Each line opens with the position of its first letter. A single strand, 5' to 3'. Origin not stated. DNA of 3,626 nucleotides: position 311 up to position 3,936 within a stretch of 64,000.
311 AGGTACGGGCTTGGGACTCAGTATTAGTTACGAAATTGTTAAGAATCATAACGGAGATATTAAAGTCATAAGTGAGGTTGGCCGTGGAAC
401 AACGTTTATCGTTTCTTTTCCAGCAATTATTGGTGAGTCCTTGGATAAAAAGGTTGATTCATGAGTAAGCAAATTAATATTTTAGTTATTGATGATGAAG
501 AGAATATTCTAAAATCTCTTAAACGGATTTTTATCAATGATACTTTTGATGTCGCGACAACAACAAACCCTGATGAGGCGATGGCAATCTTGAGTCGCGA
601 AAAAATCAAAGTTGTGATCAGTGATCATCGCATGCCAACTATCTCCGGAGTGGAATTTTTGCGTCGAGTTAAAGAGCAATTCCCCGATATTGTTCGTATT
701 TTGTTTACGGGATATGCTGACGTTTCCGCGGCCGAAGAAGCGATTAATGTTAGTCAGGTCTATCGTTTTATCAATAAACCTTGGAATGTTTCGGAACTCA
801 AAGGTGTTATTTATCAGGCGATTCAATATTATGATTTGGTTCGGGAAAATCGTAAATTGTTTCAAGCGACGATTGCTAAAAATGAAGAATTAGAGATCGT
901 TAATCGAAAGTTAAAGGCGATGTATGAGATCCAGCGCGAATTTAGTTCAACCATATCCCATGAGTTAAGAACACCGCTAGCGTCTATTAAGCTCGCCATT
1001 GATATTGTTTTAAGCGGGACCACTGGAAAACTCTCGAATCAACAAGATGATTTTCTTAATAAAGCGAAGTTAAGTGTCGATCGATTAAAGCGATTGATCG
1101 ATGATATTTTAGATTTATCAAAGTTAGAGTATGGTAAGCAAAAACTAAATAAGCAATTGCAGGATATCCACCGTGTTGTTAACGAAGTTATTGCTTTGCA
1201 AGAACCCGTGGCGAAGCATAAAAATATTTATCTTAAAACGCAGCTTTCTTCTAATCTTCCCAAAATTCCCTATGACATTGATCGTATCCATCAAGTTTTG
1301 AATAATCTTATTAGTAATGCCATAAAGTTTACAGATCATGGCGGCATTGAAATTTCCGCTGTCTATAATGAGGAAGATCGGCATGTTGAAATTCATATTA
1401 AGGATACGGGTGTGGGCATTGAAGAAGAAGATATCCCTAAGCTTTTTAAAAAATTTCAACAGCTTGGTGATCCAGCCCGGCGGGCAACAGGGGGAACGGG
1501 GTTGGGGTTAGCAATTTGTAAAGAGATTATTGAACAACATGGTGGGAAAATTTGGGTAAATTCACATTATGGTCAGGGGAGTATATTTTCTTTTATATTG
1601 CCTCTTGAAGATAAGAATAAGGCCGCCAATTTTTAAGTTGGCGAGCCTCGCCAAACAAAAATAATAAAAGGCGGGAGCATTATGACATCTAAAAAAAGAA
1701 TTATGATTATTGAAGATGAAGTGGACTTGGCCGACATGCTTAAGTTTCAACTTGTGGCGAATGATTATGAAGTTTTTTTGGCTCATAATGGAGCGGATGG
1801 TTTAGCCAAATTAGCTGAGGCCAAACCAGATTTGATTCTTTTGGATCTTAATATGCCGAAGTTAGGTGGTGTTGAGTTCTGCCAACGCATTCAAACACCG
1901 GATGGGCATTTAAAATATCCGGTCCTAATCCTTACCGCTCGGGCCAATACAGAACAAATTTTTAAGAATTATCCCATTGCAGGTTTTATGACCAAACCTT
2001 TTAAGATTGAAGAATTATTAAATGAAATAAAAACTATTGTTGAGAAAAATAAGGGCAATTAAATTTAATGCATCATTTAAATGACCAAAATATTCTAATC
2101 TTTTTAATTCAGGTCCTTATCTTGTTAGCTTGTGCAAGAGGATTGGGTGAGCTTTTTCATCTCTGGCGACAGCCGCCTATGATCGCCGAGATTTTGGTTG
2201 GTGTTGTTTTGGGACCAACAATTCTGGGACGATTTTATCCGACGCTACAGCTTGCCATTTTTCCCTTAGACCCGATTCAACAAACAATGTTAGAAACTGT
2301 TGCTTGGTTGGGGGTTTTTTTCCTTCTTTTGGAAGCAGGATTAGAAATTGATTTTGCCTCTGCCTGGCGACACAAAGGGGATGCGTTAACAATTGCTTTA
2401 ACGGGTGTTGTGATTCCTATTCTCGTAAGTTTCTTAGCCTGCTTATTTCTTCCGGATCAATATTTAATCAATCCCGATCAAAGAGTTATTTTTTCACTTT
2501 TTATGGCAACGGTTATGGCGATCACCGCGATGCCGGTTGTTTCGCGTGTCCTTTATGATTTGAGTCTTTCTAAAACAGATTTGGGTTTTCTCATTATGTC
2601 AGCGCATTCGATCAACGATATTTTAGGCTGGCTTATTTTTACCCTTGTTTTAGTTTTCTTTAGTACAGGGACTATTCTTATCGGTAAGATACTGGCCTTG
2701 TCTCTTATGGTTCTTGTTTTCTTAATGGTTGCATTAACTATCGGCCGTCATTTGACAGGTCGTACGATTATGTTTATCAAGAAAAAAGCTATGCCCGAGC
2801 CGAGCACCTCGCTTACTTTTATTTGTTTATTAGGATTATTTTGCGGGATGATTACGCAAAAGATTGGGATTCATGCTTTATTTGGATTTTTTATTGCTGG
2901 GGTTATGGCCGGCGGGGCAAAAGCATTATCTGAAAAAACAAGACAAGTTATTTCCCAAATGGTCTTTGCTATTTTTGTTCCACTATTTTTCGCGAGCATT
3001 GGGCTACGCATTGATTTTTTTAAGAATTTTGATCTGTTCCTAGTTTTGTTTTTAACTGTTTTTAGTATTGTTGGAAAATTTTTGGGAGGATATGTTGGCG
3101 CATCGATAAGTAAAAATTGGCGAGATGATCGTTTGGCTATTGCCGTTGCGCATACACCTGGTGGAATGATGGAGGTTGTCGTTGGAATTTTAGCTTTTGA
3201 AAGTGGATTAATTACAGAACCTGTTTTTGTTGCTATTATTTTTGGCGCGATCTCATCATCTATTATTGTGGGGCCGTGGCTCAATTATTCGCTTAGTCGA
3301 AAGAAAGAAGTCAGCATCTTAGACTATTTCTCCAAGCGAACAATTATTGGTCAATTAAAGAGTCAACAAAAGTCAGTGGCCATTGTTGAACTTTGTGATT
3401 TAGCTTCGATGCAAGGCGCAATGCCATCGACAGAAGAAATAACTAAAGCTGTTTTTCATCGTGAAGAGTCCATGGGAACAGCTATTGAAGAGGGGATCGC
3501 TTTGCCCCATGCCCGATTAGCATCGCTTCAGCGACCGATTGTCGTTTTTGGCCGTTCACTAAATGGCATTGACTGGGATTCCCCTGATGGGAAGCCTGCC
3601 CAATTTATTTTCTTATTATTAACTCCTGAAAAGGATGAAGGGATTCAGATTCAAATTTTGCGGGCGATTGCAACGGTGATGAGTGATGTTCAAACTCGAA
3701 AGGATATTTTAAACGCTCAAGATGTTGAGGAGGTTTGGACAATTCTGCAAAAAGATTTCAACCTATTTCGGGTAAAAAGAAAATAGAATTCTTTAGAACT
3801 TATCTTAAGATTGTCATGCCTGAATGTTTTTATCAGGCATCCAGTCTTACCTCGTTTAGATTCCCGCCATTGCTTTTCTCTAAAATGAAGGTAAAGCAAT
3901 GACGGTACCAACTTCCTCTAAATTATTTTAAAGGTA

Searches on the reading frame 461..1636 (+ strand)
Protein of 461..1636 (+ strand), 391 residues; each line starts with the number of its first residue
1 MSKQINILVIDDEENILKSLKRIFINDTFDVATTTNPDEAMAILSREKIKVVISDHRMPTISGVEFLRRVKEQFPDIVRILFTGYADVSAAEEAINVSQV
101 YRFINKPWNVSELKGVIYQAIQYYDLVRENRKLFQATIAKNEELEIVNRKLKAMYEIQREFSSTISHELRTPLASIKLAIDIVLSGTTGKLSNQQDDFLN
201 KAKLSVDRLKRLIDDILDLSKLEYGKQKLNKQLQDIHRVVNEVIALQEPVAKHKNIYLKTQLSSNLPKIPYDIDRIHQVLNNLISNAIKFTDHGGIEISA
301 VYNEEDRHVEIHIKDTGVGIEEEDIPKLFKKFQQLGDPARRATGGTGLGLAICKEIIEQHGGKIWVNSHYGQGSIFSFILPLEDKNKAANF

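Call 33: search_protein_families(library=pfam, proteins=[window:461-1636:+], max_evalue=0.00001)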
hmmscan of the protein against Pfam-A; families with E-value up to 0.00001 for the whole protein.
window:461-1636:+ (391 aa): 3 families
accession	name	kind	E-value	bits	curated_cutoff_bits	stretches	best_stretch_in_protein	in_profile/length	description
PF02518.31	HATPase_c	-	2.2e-33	115.4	26.4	1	272-383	2-110/111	Histidine kinase-, DNA gyrase B-, and HSP90-like ATPase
PF00072.30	Response_reg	-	4.5e-22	78.8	30.2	1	7-116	1-109/111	Response regulator receiver domain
PF00512.31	HisKA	-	8.7e-19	67.8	26.9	1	158-225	2-66/66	His Kinase A (phospho-acceptor) domain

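Call 76: search_protein_families(library=ncbifam, proteins=[window:461-1636:+], max_evalue=0.01)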
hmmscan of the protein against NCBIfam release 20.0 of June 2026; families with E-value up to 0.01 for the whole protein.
window:461-1636:+ (391 aa): 146 families (the best 25 are shown)
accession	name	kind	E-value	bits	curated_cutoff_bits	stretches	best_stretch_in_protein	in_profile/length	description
TIGR02956.1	TMAO_torS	equivalog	7.7e-62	209.6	676.5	1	160-389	466-689/967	TMAO reductase system sensor histidine kinase/response regulator TorS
NF033092.0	HK_WalK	equivalog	5.4e-61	206.9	725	1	158-382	372-594/594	cell wall metabolism sensor histidine kinase WalK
NF008318.0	PRK11107.1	equivalog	2e-60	204.9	890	2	140-387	275-523/920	two-component sensor histidine kinase BarA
NF046044.1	PnpS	equivalog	2.9e-58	197.7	400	1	150-381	162-390/390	two-component system histidine kinase PnpS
NF053512.1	nitric_RR_NosR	exception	3.9e-54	184.3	400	1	7-154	1-148/422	response regulator c-di-GMP phosphodiesterase, NosR family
NF040691.1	MtrAB_MtrB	equivalog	5.5e-53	180.7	450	1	149-386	262-496/507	MtrAB system histidine kinase MtrB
TIGR02966.1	phoR_proteo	equivalog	1.4e-52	178.8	334.2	1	150-380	106-333/333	phosphate regulon sensor histidine kinase PhoR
NF008302.0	PRK11091.1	equivalog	2e-52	178.4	838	2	158-383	283-506/779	aerobic respiration two-component sensor histidine kinase ArcB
NF008099.0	PRK10841.1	equivalog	3e-51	174.2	920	2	161-386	473-694/949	two-component system sensor histidine kinase RcsC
NF038297.2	hybrid_HK_HrmK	equivalog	5.5e-51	173.9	725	1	119-388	196-463/607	hybrid histidine kinase/response regulator HrmK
NF045901.1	HisKinLetSLeg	equivalog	1.6e-50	172.1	1650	2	139-383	274-519/906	two-component system sensor histidine kinase LetS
NF011874.0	PRK15347.1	equivalog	1.8e-50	171.9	852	2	142-387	382-619/921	two component system sensor kinase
NF041947.1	LuxQ_Vibrio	equivalog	2e-50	171.6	1200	1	153-388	467-702/843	quorum-sensing autoinducer 2 sensor kinase/phosphatase LuxQ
NF047874.1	MASE3_PAS_HK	subfamily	2.5e-50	172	560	1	139-386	376-629/655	MASE3 domain-containing sensor histidine kinase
NF006800.0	PRK09303.1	equivalog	8.1e-49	166.6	342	1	148-385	141-380/383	histidine kinase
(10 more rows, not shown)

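Call 87: find_encoding_contigs(protein=window:461-1636:+, flank=10000, max_places=3)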
Protein window:461-1636:+ (391 aa): 2 contigs read that carry it; 2 places shown.
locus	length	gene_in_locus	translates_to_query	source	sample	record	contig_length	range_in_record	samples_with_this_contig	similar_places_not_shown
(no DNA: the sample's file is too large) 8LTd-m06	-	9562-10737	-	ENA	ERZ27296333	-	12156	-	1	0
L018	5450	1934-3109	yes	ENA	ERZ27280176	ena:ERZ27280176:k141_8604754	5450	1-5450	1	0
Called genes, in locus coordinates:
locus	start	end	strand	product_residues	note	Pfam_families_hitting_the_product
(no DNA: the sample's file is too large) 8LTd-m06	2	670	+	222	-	?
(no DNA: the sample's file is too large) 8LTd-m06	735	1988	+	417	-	PF07690:MFS_1, PF12832:MFS_1_like (weak)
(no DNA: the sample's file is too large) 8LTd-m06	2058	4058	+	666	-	PF12439:GDE_N, PF06202:GDE_C, PF12899:Glyco_hydro_100 (faint), PF22422:MGH1-like_GH (weak)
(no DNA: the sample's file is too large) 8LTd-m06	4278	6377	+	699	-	PF07715:Plug, PF00593:TonB_dep_Rec_b-barrel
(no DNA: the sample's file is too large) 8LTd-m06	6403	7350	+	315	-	PF04392:ABC_sub_bind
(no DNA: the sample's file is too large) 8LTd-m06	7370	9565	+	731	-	PF17203:sCache_3_2 (faint), PF00672:HAMP, PF00512:HisKA (faint), PF00989:PAS, PF08448:PAS_4, PF13426:PAS_9, PF02518:HATPase_c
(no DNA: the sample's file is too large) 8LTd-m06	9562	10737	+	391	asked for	PF00072:Response_reg, PF00512:HisKA, PF02518:HATPase_c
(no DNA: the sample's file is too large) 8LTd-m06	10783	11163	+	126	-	PF00072:Response_reg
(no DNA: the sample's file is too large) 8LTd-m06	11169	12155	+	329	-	?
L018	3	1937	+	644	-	?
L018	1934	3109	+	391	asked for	PF00072:Response_reg, PF00512:HisKA, PF02518:HATPase_c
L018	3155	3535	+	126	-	PF00072:Response_reg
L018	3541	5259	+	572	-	PF00999:Na_H_Exchanger, PF00359:PTS_EIIA_2, PF07565:Band_3_cyto (weak)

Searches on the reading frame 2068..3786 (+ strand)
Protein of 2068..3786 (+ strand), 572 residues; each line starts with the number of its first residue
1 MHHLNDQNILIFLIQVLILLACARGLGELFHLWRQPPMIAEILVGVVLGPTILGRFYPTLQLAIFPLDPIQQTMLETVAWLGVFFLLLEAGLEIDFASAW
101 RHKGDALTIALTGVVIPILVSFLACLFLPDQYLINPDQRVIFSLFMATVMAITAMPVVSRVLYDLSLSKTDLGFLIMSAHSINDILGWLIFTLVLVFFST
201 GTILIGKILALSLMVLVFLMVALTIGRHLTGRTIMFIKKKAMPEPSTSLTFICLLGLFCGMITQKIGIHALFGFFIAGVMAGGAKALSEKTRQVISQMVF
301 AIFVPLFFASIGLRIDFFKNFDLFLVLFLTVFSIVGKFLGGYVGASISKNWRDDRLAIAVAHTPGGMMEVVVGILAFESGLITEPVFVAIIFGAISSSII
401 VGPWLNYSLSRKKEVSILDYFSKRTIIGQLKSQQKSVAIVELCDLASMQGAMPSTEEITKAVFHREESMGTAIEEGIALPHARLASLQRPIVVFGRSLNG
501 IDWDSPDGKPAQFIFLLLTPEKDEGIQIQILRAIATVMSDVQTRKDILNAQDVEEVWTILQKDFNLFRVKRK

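Call 33: search_protein_families(library=pfam, proteins=[window:2068-3786:+], max_evalue=0.00001)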
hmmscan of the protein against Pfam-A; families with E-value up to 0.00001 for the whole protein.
window:2068-3786:+ (572 aa): 3 families
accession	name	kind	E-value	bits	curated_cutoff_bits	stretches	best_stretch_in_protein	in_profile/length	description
PF00999.27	Na_H_Exchanger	-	1.6e-47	162.7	26.2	1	25-405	9-373/375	Sodium/hydrogen exchanger, transmembrane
PF00359.27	PTS_EIIA_2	-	8.7e-32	110.5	27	1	420-562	2-143/144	Phosphoenolpyruvate-dependent sugar phosphotransferase system, EIIA 2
PF07565.18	Band_3_cyto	-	4.1e-07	30.4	34.3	1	483-559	198-276/294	Band 3 cytoplasmic domain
